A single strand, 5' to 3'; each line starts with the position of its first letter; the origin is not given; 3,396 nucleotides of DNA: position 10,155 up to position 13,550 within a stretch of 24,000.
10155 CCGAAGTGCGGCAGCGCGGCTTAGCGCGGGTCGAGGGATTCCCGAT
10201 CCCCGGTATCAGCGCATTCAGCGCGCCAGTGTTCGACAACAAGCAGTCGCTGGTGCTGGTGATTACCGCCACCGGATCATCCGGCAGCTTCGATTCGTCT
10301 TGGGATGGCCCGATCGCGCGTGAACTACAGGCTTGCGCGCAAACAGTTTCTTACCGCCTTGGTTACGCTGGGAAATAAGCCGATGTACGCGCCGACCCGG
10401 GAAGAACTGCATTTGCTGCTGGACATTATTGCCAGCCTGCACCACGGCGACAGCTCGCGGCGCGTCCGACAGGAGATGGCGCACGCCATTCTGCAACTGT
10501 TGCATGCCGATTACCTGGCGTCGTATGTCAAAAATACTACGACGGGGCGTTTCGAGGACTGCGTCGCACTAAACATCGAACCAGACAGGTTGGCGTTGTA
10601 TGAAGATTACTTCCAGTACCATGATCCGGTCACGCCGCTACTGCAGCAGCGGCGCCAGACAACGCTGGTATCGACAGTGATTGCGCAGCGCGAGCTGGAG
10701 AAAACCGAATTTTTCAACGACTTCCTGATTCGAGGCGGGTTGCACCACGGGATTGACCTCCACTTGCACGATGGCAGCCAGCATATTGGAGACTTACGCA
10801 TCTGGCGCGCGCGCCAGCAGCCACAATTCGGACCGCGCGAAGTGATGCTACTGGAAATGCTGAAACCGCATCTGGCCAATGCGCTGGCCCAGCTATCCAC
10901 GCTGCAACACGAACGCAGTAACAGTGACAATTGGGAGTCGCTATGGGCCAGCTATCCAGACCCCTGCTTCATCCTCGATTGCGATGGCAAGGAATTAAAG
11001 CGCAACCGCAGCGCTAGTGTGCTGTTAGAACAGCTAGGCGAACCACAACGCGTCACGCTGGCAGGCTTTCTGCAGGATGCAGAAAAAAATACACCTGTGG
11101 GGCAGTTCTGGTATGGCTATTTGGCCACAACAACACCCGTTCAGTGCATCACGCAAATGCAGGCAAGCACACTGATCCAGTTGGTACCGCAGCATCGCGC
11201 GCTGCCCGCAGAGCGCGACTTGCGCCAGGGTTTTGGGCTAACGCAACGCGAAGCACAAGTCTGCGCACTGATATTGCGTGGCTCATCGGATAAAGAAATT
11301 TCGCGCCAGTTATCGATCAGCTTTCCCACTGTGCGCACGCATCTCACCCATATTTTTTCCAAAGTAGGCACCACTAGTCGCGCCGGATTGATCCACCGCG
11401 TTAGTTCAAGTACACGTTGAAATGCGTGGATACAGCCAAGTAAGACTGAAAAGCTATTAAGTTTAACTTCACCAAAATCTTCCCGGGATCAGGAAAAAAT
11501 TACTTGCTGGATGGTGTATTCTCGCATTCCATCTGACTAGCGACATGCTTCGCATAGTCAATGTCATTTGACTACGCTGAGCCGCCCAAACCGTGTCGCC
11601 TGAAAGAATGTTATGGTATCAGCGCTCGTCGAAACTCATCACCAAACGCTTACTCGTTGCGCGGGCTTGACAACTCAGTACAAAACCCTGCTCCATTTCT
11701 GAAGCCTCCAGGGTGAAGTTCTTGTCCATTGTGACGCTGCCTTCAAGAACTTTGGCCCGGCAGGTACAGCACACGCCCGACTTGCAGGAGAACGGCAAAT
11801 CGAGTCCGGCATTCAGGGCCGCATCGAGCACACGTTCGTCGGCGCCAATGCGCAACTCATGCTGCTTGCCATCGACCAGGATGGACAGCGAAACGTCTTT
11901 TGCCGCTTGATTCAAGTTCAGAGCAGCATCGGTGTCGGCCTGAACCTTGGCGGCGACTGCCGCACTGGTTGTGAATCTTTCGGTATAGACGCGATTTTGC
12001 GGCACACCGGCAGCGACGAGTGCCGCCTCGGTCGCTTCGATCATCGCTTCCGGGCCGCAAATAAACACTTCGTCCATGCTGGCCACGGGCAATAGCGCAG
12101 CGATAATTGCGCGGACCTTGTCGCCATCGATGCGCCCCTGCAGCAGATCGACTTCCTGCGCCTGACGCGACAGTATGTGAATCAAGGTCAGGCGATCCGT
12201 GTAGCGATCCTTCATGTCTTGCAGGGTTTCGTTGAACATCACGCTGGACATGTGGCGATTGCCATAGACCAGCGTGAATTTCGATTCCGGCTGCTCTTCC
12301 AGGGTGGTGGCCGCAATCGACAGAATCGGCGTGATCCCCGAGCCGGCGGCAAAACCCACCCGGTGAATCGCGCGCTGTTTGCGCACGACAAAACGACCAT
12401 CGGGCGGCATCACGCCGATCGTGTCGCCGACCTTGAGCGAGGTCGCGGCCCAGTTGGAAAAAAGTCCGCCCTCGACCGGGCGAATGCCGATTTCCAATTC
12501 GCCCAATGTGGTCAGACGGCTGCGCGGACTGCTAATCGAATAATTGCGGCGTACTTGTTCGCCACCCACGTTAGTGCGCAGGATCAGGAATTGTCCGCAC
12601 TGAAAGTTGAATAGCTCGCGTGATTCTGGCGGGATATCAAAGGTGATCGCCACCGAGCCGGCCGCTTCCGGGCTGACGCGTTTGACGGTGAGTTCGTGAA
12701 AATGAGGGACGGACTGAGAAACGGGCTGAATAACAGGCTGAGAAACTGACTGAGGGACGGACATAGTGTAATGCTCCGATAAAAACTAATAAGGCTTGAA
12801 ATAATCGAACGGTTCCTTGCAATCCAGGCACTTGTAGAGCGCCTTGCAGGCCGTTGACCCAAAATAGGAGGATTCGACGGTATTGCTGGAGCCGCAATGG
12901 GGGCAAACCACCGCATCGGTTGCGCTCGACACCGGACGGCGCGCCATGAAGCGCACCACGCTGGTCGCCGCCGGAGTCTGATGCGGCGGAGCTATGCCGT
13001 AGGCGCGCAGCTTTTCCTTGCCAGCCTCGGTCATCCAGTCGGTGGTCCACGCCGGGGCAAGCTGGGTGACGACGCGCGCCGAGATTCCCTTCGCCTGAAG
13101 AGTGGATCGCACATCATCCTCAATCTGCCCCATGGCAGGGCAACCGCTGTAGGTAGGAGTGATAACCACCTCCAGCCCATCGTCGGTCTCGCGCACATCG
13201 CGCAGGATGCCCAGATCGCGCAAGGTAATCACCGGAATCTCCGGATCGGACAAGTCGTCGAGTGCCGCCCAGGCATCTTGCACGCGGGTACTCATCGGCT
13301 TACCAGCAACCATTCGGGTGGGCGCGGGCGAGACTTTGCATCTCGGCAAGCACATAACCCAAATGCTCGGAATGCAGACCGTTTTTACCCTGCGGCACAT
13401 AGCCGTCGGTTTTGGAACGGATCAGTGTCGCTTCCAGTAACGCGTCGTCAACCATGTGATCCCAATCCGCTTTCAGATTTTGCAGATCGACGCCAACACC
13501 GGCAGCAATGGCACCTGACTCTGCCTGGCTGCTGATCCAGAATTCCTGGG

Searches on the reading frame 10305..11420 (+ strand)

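Call 27: search_protein_families(library=pfam, proteins=[window:10305-11420:+], max_evalue=0.00001)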
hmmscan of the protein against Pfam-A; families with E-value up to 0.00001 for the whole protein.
window:10305-11420:+ (371 aa): 1 family
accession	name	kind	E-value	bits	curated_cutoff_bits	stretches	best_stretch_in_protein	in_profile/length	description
PF00196.25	GerE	-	2.3e-14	53.2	23.5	1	312-365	3-56/57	Bacterial regulatory proteins, luxR family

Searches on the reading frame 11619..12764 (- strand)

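Call 27: search_protein_families(library=pfam, proteins=[window:11619-12764:-], max_evalue=0.00001)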
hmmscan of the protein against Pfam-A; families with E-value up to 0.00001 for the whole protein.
window:11619-12764:- (381 aa): 3 families
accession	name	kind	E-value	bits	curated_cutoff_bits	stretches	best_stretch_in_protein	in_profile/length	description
PF00111.32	Fer2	-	2.1e-18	66.5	21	1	297-370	3-77/77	2Fe-2S iron-sulfur cluster binding domain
PF00175.26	NAD_binding_1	-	6.8e-18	65.7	22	1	139-246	3-108/109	Oxidoreductase NAD-binding domain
PF00970.30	FAD_binding_6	-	2.6e-10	41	21.1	1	41-125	18-97/99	Oxidoreductase FAD-binding domain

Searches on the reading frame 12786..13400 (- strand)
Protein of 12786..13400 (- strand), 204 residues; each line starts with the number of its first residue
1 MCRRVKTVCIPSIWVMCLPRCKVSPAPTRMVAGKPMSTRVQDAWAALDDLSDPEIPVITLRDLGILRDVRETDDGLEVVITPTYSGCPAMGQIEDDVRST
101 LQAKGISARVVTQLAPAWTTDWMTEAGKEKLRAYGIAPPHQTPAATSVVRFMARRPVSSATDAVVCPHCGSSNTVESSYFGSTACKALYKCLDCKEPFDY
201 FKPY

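Call 27: search_protein_families(library=pfam, proteins=[window:12786-13400:-], max_evalue=0.00001)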
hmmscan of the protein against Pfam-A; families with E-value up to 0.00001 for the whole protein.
window:12786-13400:- (204 aa): 2 families
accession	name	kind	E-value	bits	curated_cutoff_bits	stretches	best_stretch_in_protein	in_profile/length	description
PF23451.1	Zn_ribbon_PaaD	-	1e-21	76.7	27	1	159-202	10-53/53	PaaD zinc beta ribbon domain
PF01883.24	FeS_assembly_P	-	3e-11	43.9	23.5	1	41-102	2-62/73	Iron-sulfur cluster assembly protein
